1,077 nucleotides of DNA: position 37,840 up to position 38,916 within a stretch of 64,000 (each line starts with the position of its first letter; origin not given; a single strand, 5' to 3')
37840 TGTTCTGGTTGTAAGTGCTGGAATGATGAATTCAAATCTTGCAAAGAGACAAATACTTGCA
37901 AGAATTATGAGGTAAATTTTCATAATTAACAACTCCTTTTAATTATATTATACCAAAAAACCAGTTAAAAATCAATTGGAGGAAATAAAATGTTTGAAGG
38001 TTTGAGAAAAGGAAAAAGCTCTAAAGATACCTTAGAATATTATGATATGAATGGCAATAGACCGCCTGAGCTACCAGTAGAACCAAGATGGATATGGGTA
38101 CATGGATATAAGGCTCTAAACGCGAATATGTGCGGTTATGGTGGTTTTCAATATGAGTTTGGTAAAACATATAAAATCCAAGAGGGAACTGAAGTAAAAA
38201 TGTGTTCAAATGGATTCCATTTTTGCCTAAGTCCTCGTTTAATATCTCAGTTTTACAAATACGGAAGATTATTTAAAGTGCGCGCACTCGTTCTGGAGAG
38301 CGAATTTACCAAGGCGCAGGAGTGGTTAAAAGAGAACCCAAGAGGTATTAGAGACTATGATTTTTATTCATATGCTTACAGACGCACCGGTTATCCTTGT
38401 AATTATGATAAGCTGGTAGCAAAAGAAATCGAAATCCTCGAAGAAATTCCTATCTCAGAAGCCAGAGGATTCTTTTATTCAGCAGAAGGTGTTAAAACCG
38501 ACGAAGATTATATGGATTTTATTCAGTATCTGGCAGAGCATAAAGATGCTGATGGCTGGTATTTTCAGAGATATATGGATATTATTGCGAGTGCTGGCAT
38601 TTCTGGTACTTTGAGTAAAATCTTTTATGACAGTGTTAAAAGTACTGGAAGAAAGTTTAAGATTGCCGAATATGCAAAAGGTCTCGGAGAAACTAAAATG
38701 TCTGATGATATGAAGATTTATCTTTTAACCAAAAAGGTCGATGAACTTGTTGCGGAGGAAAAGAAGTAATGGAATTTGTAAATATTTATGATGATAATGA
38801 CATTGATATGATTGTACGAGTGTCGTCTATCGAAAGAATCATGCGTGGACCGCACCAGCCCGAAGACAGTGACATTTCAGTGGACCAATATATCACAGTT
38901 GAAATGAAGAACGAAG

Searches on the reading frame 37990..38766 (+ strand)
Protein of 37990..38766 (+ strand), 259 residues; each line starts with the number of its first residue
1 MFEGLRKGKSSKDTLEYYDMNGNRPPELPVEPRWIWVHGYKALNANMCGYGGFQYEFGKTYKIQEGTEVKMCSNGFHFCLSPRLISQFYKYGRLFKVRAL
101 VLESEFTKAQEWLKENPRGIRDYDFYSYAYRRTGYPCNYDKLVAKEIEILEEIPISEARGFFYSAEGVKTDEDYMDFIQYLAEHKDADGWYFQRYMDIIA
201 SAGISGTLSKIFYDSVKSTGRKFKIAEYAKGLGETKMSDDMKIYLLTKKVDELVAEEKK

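Call 72: search_protein_families(library=pfam, proteins=[window:37990-38766:+], max_evalue=0.001)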
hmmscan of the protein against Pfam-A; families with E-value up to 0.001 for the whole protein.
window:37990-38766:+ (259 aa): 1 family
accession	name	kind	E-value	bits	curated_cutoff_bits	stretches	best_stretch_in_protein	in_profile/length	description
PF24703.2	DUF7666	-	1.8e-12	48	27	1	37-100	1-64/95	Domain of unknown function (DUF7666)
